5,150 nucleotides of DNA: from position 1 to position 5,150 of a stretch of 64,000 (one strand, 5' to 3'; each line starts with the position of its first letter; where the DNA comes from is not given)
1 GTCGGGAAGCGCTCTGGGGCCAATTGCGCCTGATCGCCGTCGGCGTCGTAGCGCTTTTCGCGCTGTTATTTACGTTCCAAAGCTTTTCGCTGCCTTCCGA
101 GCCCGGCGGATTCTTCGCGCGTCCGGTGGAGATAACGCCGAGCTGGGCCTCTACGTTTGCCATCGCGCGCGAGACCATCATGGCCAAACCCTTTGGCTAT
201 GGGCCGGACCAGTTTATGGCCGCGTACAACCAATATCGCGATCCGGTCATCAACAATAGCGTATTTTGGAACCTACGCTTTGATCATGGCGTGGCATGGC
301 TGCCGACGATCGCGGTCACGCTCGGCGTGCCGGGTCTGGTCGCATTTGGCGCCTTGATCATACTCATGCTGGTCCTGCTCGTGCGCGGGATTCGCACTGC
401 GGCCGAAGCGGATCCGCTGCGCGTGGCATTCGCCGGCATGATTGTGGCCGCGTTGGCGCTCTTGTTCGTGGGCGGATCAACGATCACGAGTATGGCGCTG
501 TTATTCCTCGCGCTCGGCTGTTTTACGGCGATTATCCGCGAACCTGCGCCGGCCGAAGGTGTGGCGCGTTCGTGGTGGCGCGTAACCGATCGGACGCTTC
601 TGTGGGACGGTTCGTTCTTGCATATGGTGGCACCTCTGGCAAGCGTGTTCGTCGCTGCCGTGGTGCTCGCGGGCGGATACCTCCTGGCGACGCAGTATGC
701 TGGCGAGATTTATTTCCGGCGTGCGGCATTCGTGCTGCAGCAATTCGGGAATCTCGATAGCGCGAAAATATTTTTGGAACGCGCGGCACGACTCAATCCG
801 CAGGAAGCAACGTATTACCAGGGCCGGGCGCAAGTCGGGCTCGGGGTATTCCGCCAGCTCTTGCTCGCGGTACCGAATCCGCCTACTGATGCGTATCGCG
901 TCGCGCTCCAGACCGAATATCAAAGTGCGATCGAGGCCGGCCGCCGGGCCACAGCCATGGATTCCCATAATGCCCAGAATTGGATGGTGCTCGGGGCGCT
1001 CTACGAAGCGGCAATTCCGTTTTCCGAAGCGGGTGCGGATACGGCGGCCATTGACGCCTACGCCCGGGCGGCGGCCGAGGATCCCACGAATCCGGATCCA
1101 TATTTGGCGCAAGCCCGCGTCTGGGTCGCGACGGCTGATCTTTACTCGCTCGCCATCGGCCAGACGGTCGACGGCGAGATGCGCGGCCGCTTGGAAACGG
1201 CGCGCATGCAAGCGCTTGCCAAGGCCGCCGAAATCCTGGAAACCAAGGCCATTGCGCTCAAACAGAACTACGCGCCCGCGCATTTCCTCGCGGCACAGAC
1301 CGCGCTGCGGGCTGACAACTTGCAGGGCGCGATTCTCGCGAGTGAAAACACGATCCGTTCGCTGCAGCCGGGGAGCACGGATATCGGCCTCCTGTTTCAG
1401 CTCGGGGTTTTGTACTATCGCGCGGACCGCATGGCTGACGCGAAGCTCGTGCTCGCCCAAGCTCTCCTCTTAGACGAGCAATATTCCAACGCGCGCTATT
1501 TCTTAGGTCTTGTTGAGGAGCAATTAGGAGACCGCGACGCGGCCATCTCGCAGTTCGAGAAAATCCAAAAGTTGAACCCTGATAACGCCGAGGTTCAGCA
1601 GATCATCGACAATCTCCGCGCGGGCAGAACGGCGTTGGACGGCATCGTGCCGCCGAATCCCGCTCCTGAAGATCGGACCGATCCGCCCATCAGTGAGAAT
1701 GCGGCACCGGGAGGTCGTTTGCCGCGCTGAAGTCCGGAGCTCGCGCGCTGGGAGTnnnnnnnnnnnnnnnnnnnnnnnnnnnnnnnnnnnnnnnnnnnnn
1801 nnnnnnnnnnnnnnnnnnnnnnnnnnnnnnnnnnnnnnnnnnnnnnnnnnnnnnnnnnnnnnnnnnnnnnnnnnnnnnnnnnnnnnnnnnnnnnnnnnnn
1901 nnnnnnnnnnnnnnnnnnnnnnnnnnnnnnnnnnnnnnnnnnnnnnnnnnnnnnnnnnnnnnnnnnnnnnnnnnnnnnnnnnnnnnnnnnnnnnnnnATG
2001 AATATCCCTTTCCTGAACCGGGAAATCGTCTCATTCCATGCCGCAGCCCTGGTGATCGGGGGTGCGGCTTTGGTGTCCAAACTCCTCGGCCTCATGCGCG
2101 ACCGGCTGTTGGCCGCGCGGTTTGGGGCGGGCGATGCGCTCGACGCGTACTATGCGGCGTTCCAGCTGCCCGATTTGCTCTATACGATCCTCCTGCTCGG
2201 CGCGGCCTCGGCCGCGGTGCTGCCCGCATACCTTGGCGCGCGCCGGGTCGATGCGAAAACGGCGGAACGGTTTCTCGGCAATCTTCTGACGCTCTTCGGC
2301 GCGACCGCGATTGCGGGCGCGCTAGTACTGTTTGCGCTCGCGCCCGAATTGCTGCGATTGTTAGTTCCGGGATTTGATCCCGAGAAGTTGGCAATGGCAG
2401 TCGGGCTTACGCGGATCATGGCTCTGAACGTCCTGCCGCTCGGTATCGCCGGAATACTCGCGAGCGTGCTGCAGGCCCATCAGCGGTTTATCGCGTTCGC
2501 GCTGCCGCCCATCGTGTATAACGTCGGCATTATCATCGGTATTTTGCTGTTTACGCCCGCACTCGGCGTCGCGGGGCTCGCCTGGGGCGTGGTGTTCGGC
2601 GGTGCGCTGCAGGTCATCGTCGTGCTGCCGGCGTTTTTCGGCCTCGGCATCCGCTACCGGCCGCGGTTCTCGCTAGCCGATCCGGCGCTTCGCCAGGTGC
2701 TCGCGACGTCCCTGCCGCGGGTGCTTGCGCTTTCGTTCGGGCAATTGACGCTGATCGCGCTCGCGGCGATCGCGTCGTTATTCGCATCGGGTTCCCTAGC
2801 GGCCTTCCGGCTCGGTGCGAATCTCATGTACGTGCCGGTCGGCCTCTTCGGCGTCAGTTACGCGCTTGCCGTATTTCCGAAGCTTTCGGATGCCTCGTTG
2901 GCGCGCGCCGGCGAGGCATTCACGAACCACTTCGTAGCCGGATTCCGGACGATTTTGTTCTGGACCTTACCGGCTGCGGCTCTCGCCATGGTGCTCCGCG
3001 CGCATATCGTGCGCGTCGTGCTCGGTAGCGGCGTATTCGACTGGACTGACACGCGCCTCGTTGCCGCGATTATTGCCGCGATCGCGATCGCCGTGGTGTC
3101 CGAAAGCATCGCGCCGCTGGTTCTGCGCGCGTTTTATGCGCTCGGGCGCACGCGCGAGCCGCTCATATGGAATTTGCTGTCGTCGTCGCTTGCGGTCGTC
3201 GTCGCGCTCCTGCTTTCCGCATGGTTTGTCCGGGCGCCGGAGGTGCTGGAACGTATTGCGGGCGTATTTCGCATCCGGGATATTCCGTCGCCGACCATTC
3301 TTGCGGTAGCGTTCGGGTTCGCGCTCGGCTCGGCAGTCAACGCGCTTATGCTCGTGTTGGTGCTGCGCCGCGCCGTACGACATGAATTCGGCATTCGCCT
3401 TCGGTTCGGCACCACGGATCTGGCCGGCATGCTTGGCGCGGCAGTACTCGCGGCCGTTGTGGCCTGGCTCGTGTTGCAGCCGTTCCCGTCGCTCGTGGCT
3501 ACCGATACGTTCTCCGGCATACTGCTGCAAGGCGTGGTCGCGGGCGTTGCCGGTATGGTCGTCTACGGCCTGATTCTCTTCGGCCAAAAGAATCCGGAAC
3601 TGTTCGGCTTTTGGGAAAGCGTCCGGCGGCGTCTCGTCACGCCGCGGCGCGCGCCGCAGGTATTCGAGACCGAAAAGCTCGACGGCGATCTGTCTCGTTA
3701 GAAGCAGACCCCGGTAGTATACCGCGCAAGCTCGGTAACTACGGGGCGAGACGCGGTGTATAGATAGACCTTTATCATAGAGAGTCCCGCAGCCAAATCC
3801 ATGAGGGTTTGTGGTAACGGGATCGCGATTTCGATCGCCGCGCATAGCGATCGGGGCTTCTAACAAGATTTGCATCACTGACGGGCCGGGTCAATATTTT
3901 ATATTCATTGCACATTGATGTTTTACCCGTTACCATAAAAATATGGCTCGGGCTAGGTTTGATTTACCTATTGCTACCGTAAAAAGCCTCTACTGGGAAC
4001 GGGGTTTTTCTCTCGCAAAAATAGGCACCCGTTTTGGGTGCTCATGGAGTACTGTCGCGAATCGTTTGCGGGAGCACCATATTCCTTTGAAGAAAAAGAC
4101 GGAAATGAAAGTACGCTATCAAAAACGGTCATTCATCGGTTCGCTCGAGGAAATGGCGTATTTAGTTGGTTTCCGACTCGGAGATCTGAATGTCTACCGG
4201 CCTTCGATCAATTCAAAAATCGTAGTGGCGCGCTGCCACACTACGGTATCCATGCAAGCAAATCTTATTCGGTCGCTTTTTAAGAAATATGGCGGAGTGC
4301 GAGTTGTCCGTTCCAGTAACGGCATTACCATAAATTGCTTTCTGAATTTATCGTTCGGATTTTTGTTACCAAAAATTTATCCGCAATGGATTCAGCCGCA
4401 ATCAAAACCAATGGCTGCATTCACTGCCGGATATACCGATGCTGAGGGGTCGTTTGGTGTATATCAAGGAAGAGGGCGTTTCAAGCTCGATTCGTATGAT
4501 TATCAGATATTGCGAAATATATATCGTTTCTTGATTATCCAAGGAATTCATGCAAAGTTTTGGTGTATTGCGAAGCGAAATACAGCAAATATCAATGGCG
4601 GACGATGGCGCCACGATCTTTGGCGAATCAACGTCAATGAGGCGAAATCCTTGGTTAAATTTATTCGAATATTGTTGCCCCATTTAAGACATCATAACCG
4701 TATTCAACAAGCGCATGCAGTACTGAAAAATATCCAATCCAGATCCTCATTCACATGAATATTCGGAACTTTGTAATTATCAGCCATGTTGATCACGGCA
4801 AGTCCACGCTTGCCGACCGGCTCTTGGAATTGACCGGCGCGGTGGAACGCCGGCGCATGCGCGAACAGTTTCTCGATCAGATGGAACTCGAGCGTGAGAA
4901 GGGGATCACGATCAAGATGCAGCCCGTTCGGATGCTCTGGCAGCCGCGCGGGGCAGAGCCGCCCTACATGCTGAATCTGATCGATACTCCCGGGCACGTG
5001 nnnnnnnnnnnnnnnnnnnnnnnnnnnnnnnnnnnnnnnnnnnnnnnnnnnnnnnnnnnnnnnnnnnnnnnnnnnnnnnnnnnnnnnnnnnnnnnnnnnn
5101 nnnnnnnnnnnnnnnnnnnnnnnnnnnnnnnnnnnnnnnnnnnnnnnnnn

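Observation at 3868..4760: Free-standing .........-type homing-endonuclease gene in a low-GC insert overlapping the lepA start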

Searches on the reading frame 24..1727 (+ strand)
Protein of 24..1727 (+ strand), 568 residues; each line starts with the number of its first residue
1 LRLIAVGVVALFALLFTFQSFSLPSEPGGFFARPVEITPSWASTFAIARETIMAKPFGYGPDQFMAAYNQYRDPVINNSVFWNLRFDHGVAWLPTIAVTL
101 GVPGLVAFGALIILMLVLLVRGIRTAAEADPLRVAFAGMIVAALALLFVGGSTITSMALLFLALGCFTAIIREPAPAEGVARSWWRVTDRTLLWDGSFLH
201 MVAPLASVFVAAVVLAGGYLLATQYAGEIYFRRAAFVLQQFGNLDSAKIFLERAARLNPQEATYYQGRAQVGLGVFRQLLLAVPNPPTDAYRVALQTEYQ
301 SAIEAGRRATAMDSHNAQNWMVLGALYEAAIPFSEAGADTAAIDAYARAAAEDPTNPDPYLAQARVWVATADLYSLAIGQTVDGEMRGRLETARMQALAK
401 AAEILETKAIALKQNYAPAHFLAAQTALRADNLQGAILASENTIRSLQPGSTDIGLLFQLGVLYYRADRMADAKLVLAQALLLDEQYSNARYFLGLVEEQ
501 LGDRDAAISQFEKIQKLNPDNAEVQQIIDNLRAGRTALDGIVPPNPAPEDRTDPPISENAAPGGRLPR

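Call 4: search_protein_families(library=pfam, proteins=[window:24-1727:+], max_evalue=10)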
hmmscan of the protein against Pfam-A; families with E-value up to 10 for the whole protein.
window:24-1727:+ (568 aa): 13 families
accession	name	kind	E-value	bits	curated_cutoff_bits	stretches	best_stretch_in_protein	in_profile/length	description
PF07719.23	TPR_2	-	3e-11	43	27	3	490-521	3-34/34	Tetratricopeptide repeat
PF13181.12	TPR_8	-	6.6e-11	41.9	25.7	3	490-521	3-34/34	Tetratricopeptide repeat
PF14559.12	TPR_19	-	7.4e-10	39.5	25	3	467-527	4-64/68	Tetratricopeptide repeat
PF13428.12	TPR_14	-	4e-09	36.7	23.5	3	489-525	2-38/44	Tetratricopeptide repeat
PF13432.12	TPR_16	-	6.5e-08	33.3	32.7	2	459-522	2-65/65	Tetratricopeptide repeat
PF00515.34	TPR_1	-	1.8e-06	28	27.8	1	489-521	2-34/34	Tetratricopeptide repeat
PF23914.1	TPR_CcmH_CycH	-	7.7e-06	26.3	42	2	425-522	58-155/158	Cytochrome c-type biogenesis protein H TPR domain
PF13174.12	TPR_6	-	0.00096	20.1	26.3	1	494-520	6-32/33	Tetratricopeptide repeat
PF13431.12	TPR_17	-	0.0012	19.4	24.4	2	407-437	3-33/34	Tetratricopeptide repeat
PF13414.12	TPR_11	-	0.002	18.2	26.8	2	337-361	8-32/42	TPR repeat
PF13371.12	TPR_9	-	0.0021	18.5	35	2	464-527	5-68/73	Tetratricopeptide repeat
PF13176.12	TPR_7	-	0.26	11.9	27.9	0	333-357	9-35/36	Tetratricopeptide repeat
PF12895.13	ANAPC3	-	0.54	11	27.2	1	432-513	4-81/82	Anaphase-promoting complex, cyclosome, subunit 3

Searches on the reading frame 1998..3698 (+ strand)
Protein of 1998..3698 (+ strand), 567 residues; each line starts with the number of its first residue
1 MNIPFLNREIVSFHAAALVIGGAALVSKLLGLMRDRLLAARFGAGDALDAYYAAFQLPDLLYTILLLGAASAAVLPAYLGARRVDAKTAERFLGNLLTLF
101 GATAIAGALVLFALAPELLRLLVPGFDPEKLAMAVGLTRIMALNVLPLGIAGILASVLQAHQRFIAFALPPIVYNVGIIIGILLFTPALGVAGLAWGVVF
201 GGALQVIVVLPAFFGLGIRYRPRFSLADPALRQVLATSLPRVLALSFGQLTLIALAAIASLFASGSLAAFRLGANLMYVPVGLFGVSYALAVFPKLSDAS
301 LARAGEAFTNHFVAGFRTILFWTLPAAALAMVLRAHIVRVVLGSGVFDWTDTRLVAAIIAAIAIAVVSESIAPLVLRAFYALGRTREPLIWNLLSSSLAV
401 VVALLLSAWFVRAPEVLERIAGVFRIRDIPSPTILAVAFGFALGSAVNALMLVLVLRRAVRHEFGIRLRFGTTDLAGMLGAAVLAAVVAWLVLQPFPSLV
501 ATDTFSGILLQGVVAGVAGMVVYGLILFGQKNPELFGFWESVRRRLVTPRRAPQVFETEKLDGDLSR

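Call 4: search_protein_families(library=pfam, proteins=[window:1998-3698:+], max_evalue=10)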
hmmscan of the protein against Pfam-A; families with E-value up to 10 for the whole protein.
window:1998-3698:+ (567 aa): 1 family
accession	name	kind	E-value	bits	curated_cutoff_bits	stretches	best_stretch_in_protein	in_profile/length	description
PF03023.19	MurJ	-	2.4e-71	241.1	27.4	1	39-497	2-437/451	Lipid II flippase MurJ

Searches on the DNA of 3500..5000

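Call 47: search_rna_families(source=window, start=3500, end=5000, threshold=evalue, max_evalue=1)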
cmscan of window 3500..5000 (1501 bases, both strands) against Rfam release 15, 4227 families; matches with E-value up to 1: 0.
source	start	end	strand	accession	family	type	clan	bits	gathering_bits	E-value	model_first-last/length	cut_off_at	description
